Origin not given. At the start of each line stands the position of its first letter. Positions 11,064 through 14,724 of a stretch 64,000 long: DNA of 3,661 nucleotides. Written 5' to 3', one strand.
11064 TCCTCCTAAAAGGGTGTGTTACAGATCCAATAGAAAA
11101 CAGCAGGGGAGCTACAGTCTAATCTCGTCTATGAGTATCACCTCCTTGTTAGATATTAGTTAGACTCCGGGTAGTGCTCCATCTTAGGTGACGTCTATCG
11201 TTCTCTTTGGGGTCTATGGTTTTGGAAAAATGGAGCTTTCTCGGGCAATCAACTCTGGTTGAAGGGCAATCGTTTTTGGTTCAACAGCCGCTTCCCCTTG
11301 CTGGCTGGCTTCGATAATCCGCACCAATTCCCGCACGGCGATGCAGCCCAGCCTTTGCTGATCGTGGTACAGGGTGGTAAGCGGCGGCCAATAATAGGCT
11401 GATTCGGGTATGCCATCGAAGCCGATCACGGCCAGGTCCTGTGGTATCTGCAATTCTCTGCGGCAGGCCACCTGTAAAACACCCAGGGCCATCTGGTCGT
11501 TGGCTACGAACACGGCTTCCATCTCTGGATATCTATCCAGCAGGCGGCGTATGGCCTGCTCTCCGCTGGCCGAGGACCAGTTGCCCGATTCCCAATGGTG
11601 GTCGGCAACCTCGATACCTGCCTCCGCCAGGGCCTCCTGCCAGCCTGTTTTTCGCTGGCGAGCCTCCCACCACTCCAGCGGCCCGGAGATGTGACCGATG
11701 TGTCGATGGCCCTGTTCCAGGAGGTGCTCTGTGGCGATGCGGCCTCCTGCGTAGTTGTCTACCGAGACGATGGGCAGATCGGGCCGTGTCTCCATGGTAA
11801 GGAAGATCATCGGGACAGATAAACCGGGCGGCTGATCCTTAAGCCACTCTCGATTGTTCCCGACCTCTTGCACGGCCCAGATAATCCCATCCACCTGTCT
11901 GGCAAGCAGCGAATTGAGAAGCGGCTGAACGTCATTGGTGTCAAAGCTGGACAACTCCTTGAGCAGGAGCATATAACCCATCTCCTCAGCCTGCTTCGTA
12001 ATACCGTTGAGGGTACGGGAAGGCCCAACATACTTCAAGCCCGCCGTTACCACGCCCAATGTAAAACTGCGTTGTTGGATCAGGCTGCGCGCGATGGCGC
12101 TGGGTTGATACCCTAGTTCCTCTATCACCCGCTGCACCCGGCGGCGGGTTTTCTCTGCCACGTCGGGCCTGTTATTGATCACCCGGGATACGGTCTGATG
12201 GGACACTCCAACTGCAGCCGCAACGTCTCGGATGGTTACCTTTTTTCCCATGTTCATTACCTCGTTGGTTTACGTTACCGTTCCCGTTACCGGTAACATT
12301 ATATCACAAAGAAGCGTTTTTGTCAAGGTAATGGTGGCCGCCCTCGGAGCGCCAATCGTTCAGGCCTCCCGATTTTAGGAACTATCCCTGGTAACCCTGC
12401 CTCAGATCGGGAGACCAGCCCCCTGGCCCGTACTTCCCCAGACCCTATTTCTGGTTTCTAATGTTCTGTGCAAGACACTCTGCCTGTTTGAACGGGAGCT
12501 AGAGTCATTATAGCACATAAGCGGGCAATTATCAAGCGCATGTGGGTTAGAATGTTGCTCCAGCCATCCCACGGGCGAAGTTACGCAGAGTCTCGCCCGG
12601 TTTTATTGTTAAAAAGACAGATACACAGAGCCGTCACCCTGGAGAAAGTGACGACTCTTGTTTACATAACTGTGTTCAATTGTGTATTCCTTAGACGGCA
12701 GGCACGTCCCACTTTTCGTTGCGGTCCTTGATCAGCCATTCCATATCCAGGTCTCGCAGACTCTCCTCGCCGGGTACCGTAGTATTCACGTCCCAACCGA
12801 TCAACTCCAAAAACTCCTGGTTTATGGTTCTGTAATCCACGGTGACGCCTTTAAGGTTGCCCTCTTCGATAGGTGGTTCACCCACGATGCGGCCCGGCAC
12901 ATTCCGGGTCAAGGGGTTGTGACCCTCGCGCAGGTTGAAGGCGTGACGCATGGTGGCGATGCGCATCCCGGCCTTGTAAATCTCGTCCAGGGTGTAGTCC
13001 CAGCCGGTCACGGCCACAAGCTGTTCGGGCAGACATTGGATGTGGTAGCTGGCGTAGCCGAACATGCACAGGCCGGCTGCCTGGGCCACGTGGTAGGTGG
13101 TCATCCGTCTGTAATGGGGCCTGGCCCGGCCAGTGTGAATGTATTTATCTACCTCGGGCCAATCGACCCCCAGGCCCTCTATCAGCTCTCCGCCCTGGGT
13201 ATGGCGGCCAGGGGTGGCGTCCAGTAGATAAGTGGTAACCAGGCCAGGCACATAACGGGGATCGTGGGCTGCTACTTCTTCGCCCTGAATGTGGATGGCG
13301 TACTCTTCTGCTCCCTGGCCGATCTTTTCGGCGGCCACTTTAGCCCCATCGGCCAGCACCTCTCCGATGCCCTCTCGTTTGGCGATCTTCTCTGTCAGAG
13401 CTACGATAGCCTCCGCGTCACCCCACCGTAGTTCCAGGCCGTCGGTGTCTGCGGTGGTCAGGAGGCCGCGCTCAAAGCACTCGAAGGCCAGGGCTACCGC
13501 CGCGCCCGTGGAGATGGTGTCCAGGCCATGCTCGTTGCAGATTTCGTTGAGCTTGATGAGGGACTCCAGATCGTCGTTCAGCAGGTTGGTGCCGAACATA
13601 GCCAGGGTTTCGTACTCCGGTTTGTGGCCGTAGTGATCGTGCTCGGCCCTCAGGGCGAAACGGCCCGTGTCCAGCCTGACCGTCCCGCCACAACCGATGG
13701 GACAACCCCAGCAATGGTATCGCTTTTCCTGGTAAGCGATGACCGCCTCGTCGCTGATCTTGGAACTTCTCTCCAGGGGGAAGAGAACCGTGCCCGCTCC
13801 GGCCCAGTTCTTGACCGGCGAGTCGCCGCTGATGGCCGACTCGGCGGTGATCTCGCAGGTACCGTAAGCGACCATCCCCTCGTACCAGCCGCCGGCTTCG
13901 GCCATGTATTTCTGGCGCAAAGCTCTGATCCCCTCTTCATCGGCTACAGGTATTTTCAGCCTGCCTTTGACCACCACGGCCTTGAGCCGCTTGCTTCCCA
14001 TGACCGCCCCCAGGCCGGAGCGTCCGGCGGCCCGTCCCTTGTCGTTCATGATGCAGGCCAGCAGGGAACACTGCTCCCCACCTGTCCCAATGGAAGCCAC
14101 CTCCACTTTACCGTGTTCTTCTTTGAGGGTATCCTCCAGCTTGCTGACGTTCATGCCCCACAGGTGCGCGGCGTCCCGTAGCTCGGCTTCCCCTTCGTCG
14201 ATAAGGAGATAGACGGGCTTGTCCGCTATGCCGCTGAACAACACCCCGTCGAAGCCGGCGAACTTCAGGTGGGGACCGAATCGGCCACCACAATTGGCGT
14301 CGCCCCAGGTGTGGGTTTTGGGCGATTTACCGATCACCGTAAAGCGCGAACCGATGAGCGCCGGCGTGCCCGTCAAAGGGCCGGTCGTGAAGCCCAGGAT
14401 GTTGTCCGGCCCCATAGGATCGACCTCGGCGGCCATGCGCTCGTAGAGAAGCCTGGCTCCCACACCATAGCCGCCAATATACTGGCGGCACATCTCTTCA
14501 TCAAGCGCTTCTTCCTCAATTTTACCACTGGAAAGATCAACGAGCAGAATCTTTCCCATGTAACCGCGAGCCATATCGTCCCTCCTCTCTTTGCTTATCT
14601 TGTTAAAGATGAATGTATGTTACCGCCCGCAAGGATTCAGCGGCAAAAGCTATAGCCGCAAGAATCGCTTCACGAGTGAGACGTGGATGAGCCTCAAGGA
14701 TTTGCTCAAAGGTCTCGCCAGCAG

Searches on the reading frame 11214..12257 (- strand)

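Call 78: search_protein_families(library=pfam, proteins=[window:11214-12257:-], max_evalue=0.000001)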
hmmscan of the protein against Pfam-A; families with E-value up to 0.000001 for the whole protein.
window:11214-12257:- (347 aa): 4 families
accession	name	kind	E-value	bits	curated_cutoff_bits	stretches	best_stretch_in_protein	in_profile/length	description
PF13377.12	Peripla_BP_3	-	3.1e-35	122.2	26.5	1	176-342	1-167/167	Periplasmic binding protein-like domain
PF00532.27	Peripla_BP_1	-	1.5e-26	93.9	22.2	1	83-320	20-266/281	Periplasmic binding proteins and sugar binding domain of LacI family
PF13407.12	Peripla_BP_4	-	1.9e-21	77.2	35.1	1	83-291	17-227/258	Periplasmic binding protein domain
PF00356.27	LacI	-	6.5e-19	67.9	27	1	8-53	1-46/46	Bacterial regulatory proteins, lacI family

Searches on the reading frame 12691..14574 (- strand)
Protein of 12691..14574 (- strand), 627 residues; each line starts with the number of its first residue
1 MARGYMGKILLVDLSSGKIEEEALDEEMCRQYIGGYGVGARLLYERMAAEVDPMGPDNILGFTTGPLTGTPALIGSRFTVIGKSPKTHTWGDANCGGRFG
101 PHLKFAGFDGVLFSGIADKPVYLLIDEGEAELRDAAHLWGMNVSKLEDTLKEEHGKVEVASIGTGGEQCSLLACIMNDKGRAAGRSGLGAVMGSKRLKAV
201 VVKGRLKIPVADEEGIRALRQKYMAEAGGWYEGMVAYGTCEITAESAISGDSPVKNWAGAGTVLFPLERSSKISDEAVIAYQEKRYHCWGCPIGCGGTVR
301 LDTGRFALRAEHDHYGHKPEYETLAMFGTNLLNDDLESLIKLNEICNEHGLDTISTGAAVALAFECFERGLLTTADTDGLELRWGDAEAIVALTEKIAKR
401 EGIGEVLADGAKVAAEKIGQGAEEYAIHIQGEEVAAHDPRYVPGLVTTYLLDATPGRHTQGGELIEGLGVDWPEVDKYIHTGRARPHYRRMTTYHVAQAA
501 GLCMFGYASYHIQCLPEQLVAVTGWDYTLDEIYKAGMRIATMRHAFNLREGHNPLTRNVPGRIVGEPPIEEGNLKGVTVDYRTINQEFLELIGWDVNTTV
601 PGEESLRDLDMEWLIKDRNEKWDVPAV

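Call 78: search_protein_families(library=pfam, proteins=[window:12691-14574:-], max_evalue=0.000001)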
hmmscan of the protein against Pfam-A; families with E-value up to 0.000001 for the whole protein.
window:12691-14574:- (627 aa): 2 families
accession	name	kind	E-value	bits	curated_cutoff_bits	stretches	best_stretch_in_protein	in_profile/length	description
PF01314.23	AFOR_C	-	1.6e-100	337.4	27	1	223-610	9-384/385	Aldehyde ferredoxin oxidoreductase, domains 2 & 3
PF02730.20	AFOR_N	-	6.2e-77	258.3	29.8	1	7-204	1-198/199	Aldehyde ferredoxin oxidoreductase, N-terminal domain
